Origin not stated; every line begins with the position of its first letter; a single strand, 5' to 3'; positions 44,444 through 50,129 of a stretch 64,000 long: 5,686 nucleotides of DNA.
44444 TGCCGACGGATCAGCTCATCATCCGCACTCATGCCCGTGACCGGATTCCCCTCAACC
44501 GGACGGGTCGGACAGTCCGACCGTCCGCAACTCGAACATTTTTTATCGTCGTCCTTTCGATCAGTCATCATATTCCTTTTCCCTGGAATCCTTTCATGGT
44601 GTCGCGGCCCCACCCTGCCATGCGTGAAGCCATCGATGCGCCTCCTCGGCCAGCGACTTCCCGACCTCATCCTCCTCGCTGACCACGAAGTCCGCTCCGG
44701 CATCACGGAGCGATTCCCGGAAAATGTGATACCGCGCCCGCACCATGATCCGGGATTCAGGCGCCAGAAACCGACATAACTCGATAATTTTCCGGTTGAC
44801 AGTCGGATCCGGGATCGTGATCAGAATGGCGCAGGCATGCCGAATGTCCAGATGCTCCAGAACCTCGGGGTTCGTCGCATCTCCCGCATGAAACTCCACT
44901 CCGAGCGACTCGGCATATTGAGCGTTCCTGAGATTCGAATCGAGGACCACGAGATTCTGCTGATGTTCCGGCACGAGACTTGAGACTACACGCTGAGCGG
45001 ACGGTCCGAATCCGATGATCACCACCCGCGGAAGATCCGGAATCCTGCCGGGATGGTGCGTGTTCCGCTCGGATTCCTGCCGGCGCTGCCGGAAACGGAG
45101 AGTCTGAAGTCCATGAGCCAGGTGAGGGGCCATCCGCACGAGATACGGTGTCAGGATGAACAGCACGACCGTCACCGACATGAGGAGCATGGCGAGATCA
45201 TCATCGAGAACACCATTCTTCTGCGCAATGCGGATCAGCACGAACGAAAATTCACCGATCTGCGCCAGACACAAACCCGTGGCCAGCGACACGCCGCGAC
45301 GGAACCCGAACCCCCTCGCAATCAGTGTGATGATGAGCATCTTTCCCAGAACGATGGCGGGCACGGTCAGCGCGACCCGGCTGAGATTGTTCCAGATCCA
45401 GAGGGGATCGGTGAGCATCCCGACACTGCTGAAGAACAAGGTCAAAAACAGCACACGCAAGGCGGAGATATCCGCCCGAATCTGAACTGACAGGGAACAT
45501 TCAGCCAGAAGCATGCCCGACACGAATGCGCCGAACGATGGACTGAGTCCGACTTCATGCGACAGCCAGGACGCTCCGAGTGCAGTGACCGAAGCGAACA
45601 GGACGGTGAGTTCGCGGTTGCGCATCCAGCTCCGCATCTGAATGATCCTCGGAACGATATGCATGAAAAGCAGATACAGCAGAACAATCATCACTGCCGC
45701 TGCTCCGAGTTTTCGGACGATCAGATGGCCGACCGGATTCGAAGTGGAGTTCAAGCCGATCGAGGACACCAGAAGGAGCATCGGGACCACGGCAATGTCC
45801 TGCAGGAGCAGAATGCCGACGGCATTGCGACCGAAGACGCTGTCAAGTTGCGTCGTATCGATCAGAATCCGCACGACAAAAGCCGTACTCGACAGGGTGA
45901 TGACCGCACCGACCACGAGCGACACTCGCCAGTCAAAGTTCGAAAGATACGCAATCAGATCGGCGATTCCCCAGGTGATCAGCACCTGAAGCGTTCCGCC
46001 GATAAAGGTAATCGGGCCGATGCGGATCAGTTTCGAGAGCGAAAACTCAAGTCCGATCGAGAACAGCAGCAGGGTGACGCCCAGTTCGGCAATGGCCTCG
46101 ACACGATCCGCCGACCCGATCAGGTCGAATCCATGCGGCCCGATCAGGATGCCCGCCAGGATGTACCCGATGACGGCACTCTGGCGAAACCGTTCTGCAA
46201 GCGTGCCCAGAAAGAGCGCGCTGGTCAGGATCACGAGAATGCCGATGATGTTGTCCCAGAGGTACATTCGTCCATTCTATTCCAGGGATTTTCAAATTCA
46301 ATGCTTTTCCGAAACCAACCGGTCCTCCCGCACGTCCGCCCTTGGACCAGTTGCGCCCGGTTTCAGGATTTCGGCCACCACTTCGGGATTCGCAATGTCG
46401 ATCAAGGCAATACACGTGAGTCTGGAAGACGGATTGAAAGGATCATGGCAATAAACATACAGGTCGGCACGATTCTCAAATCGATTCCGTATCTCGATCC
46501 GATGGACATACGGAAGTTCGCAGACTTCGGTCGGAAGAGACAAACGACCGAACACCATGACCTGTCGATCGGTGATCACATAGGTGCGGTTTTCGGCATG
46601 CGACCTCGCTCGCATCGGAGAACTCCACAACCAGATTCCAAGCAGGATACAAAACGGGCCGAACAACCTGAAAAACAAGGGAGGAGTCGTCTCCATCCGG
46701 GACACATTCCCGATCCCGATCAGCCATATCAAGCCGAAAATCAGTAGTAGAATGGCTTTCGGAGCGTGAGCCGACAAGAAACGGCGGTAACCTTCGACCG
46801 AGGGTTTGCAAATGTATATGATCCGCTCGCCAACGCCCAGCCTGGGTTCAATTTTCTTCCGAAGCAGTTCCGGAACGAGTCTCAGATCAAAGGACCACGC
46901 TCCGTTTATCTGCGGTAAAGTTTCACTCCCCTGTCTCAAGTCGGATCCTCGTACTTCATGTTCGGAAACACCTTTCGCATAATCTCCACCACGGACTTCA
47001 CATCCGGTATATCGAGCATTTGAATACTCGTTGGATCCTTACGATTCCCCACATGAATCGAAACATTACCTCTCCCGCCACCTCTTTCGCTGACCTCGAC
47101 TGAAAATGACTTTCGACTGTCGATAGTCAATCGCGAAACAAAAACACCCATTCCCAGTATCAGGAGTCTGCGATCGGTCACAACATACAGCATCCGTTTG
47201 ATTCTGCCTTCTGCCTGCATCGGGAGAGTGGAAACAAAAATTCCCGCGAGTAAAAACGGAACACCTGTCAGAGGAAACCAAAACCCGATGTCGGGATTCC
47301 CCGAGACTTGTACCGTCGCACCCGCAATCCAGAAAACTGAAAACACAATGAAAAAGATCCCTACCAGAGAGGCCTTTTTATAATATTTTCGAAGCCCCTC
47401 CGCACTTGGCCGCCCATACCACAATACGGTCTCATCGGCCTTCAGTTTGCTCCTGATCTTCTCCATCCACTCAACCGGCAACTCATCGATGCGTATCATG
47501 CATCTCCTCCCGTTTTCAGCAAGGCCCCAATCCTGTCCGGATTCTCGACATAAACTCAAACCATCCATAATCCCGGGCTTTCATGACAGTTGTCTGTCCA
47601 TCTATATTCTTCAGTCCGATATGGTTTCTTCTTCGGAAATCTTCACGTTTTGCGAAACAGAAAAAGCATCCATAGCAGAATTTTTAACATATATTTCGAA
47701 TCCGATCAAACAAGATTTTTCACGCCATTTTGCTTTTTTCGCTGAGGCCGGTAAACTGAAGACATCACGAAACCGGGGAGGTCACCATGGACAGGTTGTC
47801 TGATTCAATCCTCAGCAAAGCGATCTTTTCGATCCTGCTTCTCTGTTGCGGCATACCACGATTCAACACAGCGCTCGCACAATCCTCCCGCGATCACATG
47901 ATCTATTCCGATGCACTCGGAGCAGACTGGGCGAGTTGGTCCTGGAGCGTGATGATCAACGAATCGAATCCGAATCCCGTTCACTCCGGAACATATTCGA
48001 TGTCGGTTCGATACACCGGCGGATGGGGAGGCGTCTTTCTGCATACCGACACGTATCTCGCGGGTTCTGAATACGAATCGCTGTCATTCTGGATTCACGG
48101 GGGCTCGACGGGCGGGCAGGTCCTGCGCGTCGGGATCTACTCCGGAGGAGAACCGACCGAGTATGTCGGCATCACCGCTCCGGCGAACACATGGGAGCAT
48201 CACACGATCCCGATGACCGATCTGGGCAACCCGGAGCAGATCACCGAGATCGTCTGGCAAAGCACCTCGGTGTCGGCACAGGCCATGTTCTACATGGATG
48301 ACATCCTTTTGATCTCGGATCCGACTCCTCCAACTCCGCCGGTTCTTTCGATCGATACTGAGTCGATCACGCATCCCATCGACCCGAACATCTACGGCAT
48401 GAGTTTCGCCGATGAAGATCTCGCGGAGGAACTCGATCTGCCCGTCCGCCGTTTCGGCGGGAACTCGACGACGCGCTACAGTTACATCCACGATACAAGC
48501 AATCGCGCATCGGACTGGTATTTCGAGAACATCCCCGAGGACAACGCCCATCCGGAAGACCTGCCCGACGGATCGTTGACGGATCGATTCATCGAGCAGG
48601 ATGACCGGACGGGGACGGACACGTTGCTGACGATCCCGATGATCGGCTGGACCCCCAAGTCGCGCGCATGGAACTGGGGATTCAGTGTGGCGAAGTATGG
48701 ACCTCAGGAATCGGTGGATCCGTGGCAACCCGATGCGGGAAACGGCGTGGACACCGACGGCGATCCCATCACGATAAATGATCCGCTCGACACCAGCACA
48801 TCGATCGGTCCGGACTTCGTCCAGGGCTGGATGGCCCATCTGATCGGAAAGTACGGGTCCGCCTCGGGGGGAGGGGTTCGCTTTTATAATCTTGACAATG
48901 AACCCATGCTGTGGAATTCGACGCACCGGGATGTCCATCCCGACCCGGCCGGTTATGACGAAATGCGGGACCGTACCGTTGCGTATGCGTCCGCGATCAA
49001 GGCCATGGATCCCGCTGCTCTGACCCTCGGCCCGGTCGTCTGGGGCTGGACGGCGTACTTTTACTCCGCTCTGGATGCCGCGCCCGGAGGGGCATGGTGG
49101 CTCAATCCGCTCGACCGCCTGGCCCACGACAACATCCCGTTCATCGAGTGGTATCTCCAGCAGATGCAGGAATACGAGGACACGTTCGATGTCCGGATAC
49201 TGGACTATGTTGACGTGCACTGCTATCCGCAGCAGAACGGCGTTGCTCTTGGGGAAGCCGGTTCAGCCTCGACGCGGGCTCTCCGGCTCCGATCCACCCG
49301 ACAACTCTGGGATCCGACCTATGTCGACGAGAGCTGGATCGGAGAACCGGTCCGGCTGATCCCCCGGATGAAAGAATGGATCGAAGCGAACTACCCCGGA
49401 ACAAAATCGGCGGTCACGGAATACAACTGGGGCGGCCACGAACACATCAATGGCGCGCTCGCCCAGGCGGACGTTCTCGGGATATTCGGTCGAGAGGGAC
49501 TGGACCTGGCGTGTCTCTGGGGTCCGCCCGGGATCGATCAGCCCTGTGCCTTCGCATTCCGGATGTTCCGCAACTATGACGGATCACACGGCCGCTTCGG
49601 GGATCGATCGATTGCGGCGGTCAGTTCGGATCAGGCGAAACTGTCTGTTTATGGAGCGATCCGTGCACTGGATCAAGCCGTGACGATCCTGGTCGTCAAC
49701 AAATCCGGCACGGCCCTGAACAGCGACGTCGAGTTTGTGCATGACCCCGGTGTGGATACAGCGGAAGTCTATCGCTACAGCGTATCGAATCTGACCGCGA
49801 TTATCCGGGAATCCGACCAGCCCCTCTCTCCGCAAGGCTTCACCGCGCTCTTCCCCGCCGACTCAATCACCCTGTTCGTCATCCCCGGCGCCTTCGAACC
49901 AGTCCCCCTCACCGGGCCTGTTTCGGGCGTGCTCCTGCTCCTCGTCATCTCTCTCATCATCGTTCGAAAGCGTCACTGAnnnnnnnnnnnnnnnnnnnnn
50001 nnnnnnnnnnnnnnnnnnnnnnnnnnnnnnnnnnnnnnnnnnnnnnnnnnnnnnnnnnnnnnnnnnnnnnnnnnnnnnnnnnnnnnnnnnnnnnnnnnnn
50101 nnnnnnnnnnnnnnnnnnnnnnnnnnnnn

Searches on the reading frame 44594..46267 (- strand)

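Call 18: search_protein_families(library=pfam, proteins=[window:44594-46267:-], max_evalue=0.001)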
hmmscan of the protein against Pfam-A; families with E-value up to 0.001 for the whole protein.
window:44594-46267:- (557 aa): 2 families
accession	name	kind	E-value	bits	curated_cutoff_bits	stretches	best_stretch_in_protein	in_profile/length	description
PF00999.27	Na_H_Exchanger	-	5e-59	200.5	26.2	1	15-377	2-374/375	Sodium/hydrogen exchanger, transmembrane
PF02254.24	TrkA_N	-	8e-23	81.4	23.8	1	415-530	1-115/116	TrkA-N domain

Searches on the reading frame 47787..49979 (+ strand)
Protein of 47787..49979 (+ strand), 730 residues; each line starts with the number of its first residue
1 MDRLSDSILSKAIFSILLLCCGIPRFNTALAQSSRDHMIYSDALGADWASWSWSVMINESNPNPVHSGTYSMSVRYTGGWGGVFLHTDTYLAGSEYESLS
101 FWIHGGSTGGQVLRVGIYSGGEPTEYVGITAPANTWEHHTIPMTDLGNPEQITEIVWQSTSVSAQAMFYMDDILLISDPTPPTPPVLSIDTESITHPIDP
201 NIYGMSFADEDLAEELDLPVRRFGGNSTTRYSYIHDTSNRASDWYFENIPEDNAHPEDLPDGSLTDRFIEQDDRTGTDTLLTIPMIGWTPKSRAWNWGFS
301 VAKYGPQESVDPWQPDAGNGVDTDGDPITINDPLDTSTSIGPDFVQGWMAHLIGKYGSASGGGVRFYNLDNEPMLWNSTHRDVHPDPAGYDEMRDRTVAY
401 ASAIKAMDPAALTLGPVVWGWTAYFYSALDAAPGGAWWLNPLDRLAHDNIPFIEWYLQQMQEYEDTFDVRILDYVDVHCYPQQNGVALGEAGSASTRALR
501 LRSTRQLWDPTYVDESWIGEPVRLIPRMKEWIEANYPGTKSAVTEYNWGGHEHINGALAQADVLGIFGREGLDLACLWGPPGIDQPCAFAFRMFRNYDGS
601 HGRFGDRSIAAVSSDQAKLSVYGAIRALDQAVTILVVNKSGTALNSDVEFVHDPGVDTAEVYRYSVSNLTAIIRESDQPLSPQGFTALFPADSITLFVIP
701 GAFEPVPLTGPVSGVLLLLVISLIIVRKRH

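Call 18: search_protein_families(library=pfam, proteins=[window:47787-49979:+], max_evalue=0.001)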
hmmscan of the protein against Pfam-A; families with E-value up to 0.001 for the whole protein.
window:47787-49979:+ (730 aa): 1 family
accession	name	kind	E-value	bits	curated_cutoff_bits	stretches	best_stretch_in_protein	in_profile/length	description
PF12891.13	Glyco_hydro_44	-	1.2e-75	254.8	25.1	1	238-483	2-223/223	Glycoside hydrolase family 44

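Call 71: search_protein_families(library=ncbifam, proteins=[window:47787-49979:+], max_evalue=1)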
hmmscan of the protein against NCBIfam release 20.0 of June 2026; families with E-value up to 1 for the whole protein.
window:47787-49979:+ (730 aa): 2 families
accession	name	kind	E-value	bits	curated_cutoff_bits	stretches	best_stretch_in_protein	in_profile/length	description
NF041873.1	EPS_EpsB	equivalog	2.2e-125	419.6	1250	1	187-695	166-662/671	GH44 family glycoside hydrolase EpsB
NF052681.1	EndoxylXynCBac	equivalog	0.1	11.7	650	1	619-699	316-393/395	glucuronoarabinoxylan endo-1,4-beta-xylanase XynC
